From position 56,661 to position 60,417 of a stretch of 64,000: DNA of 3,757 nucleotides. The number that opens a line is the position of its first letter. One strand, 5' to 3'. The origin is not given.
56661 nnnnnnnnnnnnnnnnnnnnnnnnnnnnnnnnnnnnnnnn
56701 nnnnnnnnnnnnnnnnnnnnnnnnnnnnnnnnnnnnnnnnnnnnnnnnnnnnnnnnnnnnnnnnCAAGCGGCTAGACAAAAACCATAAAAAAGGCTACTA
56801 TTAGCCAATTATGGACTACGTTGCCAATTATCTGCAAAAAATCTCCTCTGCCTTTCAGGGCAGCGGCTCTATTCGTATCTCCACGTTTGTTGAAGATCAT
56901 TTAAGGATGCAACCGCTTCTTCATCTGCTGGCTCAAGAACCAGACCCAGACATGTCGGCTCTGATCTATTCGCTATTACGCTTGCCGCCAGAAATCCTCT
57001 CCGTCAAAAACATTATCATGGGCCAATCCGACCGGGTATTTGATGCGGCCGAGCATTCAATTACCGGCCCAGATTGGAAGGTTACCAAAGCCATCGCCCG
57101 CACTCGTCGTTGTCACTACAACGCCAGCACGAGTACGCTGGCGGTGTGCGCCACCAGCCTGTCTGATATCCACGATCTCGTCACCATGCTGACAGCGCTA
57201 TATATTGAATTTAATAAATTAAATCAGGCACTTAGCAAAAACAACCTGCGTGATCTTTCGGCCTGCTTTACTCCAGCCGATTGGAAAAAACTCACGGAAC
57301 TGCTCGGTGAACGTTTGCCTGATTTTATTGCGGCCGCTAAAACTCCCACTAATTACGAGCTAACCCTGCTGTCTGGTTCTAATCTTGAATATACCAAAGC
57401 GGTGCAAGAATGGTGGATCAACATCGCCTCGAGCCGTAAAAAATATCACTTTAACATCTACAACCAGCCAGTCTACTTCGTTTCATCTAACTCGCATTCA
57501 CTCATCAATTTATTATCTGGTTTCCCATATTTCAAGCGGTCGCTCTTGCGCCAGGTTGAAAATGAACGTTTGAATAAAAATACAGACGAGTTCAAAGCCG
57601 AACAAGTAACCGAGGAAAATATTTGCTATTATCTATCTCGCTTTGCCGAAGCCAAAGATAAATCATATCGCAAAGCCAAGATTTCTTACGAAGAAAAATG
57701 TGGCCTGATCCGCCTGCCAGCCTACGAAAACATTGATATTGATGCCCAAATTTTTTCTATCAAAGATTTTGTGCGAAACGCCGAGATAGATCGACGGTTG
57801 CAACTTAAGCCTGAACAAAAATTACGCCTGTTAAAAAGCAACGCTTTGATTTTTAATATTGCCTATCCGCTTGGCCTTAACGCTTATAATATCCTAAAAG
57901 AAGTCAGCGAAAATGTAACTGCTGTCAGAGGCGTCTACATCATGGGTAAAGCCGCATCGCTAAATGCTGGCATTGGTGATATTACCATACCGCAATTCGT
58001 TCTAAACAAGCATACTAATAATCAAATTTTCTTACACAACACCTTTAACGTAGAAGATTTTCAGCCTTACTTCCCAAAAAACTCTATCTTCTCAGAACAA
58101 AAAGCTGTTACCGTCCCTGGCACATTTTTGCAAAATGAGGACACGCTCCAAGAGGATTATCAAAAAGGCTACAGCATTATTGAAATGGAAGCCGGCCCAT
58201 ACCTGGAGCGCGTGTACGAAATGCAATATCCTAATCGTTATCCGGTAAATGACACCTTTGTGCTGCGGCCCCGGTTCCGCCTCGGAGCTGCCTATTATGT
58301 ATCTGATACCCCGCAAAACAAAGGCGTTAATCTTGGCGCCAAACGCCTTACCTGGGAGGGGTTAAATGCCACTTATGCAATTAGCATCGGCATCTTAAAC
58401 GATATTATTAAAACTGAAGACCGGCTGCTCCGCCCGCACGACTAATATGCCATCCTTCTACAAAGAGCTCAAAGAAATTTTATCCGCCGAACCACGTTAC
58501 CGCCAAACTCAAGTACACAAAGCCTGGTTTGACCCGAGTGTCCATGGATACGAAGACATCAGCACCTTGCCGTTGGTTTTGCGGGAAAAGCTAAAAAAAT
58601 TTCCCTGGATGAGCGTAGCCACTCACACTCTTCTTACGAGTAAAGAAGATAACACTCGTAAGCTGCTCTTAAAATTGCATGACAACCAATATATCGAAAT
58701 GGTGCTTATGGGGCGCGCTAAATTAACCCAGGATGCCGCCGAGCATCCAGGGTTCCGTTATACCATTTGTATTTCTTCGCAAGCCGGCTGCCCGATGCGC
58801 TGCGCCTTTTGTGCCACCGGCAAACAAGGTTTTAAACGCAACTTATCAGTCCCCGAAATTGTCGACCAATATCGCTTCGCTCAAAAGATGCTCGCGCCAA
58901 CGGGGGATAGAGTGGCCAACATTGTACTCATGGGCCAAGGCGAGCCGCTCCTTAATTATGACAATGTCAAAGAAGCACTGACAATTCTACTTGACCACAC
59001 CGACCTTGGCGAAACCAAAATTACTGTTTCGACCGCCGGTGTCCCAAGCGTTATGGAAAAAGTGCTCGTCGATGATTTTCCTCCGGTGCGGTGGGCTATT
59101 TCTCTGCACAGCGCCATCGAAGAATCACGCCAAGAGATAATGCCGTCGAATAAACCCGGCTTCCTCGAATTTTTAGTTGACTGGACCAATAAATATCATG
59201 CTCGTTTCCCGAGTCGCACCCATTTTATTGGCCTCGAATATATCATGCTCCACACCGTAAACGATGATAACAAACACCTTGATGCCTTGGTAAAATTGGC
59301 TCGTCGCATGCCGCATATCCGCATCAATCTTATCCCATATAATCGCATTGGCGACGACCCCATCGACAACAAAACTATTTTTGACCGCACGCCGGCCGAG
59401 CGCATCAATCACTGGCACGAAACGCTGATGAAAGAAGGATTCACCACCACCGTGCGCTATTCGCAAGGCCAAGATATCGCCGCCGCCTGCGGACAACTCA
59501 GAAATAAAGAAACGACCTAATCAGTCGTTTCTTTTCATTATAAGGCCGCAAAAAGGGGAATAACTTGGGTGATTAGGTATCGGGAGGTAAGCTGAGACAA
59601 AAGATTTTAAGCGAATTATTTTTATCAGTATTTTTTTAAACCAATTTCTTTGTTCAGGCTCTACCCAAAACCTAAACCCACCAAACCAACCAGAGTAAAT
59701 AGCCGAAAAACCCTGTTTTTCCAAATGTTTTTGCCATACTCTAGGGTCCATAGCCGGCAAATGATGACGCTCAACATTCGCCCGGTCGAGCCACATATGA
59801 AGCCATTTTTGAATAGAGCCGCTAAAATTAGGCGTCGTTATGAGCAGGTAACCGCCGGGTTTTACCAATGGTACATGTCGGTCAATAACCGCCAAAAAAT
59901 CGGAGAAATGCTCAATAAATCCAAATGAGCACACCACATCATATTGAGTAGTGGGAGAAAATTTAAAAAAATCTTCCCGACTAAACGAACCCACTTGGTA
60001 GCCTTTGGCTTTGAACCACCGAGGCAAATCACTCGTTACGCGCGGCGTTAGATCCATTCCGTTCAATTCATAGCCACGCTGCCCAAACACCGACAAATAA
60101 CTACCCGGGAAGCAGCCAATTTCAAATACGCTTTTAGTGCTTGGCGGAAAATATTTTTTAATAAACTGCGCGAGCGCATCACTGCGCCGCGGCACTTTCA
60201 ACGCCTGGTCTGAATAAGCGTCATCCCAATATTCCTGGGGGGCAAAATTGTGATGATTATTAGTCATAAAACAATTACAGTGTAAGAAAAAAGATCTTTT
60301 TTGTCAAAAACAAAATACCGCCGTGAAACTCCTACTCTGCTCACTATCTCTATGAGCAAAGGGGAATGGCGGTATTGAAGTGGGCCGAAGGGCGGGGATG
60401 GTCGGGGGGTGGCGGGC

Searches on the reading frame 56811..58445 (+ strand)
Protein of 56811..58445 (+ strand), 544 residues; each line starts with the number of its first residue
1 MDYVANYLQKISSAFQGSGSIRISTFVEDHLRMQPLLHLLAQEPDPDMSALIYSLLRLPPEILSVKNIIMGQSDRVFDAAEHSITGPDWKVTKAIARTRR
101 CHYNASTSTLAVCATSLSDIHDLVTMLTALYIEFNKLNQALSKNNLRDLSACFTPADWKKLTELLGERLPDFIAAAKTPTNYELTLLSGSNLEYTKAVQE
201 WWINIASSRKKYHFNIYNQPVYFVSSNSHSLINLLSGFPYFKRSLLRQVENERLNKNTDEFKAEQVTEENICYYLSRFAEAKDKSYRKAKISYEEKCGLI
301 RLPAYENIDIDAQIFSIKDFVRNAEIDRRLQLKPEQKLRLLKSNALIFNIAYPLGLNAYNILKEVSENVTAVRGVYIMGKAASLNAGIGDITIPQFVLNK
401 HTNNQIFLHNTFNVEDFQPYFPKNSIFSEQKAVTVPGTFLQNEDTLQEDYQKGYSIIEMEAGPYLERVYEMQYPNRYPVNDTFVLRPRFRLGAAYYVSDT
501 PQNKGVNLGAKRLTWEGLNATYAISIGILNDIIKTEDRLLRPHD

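Call 22: search_protein_families(library=pfam, proteins=[window:56811-58445:+], max_evalue=0.00001)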
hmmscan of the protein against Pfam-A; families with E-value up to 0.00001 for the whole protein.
window:56811-58445:+ (544 aa): 1 family
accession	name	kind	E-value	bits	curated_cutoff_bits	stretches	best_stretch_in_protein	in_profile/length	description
PF21850.2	DUF6909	-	1e-143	480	27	1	23-533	1-534/535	Family of unknown function (DUF6909)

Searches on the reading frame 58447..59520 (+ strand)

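Call 22: search_protein_families(library=pfam, proteins=[window:58447-59520:+], max_evalue=0.00001)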
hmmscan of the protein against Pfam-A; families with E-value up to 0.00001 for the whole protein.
window:58447-59520:+ (357 aa): 1 family
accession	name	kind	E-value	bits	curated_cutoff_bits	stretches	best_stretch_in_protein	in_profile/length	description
PF04055.27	Radical_SAM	-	1.5e-10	41.9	29.5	1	110-274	2-157/166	Radical SAM superfamily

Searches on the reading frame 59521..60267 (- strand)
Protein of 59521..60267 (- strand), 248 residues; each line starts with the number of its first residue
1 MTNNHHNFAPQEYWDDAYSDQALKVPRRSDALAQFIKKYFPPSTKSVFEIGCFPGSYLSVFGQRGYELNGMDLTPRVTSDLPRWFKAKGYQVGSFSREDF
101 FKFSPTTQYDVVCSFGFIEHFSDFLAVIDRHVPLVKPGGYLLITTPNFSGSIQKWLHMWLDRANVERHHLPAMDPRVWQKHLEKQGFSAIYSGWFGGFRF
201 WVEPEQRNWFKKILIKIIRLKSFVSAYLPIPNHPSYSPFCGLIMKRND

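Call 22: search_protein_families(library=pfam, proteins=[window:59521-60267:-], max_evalue=0.00001)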
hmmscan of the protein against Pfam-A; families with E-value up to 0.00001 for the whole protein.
window:59521-60267:- (248 aa): 5 families
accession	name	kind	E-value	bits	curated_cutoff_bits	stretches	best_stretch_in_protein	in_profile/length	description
PF13489.12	Methyltransf_23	-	1.5e-19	70.7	27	1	28-189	5-161/164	Methyltransferase domain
PF08242.18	Methyltransf_12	-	4.3e-08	34.2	30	1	49-141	2-98/98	Methyltransferase domain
PF08241.18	Methyltransf_11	-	4.5e-08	34.1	21.2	1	49-143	2-95/95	Methyltransferase domain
PF13649.12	Methyltransf_25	-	1e-06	29.8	27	1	47-139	1-97/97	Methyltransferase domain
PF13847.12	Methyltransf_31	-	4.4e-06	26.9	27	1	45-163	5-130/145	Methyltransferase domain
